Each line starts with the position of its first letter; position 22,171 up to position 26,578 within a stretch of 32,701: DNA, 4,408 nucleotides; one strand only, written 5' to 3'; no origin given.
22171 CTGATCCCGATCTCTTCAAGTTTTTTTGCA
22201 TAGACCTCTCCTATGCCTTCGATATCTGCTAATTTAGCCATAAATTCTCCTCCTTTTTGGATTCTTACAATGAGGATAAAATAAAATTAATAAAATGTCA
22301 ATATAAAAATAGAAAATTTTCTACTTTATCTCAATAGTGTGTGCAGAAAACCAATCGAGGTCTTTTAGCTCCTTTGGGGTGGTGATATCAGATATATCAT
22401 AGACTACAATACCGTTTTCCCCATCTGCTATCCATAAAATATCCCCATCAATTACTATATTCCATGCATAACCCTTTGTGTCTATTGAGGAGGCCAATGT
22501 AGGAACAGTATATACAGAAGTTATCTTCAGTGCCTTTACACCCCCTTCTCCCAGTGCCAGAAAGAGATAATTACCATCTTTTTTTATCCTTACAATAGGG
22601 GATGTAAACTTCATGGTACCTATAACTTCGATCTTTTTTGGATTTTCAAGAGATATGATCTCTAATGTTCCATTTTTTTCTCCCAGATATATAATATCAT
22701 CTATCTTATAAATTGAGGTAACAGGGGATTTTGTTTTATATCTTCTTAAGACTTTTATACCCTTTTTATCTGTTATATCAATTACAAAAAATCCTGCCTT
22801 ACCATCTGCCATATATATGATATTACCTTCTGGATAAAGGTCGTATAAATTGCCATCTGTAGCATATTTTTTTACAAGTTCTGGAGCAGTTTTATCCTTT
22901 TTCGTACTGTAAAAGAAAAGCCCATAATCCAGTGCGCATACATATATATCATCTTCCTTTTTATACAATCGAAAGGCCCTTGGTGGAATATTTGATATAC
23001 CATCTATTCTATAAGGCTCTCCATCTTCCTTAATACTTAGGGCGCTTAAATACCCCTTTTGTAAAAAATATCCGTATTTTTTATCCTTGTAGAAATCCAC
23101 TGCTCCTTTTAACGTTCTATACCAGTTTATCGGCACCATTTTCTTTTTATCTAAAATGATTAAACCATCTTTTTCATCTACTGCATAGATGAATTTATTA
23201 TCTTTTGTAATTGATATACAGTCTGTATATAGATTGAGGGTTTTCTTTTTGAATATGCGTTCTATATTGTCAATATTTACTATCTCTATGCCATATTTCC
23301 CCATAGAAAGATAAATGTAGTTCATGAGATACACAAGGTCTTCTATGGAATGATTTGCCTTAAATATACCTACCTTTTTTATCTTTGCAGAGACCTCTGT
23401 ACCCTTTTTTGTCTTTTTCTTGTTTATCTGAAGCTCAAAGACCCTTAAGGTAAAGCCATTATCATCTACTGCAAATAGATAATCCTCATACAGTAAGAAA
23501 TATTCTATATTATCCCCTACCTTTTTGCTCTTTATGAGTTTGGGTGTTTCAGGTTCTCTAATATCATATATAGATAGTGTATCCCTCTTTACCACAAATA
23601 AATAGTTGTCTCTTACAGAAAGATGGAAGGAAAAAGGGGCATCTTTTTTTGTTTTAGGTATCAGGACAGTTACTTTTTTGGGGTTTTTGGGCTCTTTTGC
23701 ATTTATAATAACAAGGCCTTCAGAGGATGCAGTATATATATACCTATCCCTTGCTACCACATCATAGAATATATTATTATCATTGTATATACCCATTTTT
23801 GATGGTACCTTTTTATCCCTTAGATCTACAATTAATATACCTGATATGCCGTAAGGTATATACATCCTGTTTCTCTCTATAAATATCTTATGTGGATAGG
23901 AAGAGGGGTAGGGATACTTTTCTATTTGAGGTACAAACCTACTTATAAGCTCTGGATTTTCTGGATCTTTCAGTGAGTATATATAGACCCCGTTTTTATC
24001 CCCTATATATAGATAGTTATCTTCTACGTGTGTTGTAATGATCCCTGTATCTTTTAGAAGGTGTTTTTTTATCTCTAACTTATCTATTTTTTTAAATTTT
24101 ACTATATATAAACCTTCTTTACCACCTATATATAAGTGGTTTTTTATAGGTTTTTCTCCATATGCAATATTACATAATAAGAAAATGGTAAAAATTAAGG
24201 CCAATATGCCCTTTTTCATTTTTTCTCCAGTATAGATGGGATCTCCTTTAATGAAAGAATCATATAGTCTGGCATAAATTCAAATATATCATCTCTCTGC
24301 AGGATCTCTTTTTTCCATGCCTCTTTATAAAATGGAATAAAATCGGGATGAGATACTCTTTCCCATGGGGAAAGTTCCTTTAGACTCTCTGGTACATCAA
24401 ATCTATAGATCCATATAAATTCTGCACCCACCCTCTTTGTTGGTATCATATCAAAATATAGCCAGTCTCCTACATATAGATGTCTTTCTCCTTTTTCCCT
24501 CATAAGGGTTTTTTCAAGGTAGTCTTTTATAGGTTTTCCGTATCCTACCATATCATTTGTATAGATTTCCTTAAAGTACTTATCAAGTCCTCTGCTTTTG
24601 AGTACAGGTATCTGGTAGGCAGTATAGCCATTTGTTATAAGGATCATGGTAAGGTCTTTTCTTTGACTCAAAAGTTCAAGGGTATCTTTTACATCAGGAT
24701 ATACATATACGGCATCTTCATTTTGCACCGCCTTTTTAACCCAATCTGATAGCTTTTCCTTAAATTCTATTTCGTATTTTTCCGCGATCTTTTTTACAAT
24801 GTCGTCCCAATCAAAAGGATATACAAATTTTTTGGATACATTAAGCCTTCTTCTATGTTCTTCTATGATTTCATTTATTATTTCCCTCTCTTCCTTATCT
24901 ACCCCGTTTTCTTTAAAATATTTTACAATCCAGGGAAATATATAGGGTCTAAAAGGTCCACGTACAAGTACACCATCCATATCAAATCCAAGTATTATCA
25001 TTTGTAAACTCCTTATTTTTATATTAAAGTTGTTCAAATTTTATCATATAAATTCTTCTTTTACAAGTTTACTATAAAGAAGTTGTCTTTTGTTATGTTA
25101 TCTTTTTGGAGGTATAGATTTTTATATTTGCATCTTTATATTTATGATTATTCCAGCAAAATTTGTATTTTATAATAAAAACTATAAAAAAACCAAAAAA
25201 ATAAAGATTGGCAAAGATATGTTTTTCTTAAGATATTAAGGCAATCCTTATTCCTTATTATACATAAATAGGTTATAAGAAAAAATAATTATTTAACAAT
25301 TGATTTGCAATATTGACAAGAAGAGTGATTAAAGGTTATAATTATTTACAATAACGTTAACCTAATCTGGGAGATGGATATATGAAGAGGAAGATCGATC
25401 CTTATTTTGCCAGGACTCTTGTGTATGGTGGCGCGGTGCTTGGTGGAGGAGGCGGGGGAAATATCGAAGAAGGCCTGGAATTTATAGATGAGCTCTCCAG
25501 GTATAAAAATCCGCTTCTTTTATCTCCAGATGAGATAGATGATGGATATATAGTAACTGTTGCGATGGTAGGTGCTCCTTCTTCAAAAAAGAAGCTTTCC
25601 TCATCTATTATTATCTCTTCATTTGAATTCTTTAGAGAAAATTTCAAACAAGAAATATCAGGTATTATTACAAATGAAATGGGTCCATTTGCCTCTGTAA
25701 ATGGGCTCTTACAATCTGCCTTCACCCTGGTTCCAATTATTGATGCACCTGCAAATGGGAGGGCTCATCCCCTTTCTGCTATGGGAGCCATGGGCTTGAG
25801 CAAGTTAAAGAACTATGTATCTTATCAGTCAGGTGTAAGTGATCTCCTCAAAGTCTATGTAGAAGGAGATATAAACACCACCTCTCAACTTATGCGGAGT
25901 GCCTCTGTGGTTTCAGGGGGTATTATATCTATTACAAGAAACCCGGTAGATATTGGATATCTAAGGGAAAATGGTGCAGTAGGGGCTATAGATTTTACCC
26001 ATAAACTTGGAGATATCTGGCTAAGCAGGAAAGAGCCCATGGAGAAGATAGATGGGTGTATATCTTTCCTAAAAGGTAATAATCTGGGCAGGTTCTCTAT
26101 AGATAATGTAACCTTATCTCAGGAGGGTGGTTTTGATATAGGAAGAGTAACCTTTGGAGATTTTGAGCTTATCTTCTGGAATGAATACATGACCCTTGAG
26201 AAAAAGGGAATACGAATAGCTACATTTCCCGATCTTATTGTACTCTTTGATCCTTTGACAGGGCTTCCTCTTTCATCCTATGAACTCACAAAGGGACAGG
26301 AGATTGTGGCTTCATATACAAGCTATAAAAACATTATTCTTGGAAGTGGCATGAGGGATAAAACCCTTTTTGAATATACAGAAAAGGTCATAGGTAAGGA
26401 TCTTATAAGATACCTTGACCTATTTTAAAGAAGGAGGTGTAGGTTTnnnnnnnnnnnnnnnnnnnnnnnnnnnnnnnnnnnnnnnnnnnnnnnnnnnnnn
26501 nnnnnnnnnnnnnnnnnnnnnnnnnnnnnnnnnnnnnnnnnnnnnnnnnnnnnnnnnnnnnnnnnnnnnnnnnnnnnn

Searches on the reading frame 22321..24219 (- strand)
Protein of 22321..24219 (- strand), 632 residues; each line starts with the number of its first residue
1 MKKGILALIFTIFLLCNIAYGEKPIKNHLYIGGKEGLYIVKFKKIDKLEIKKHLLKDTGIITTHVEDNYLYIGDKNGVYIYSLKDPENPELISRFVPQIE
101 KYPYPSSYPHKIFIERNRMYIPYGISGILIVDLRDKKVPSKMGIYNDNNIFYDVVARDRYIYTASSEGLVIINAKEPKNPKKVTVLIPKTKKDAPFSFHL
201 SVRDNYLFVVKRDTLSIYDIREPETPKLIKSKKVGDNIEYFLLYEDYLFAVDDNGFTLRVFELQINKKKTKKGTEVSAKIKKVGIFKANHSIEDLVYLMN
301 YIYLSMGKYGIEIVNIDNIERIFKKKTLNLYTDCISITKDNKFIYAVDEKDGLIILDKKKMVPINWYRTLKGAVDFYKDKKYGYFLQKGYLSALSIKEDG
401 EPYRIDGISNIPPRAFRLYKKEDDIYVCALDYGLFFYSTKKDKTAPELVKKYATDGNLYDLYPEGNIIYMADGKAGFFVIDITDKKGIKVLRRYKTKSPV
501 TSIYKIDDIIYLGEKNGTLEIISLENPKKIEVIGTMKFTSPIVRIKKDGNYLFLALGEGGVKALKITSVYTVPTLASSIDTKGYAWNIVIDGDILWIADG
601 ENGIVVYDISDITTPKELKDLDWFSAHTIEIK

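Call 7: search_protein_families(library=pfam, proteins=[window:22321-24219:-])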
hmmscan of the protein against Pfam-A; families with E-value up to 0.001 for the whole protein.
window:22321-24219:- (632 aa): 6 families
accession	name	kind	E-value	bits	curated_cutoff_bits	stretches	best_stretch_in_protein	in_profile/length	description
PF08309.17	LVIVD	-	2.3e-13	49.7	20.2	1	583-617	2-36/42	LVIVD repeat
PF16819.11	DUF5074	-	3.7e-09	36.5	27.2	0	64-211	105-254/353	Domain of unknown function (DUF5074)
PF24817.1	WD40_WDHD1_1st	-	1.1e-05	25.3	109.9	0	495-569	44-118/291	WDHD1 first WD40 domain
PF00780.28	CNH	-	7.4e-05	23.2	26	0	27-268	3-211/255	CNH domain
PF23414.1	Beta-prop_EML_2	-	0.00012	22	90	0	489-627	31-174/266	Echinoderm microtubule-associated protein second beta-propeller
PF25174.1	Beta-prop_THOC3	-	0.00069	19.1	305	0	462-611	97-244/272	THOC3 beta-propeller domain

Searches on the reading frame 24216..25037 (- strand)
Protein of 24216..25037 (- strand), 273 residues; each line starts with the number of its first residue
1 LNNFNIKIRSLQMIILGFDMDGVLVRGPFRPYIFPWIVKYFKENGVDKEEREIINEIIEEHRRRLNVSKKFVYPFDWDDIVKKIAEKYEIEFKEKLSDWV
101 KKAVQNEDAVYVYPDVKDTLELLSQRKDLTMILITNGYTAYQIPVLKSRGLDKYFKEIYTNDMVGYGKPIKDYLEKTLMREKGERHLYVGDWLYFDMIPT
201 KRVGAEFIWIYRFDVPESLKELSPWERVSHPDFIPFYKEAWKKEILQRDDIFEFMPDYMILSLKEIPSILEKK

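Call 7: search_protein_families(library=pfam, proteins=[window:24216-25037:-])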
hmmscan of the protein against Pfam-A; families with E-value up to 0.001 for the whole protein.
window:24216-25037:- (273 aa): 2 families
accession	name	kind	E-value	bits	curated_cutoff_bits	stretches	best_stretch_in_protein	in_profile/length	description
PF13419.12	HAD_2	-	7.8e-17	62.4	23.8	1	18-210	3-178/178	Haloacid dehalogenase-like hydrolase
PF00702.32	Hydrolase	-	1.6e-15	58.4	26.4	1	18-201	6-188/191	haloacid dehalogenase-like hydrolase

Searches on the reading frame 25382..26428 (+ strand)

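Call 7: search_protein_families(library=pfam, proteins=[window:25382-26428:+])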
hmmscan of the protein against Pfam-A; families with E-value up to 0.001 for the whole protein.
window:25382-26428:+ (348 aa): 2 families
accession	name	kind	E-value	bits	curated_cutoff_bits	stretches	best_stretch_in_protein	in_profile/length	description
PF06032.18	S-Me-THD_N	-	1.8e-17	64.2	27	1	12-139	5-136/158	S-Me-THD-like, N-terminal domain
PF20906.3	S-Me-THD_C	-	1.8e-14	54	27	1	166-308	5-156/190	S-Me-THD-like, C-terminal domain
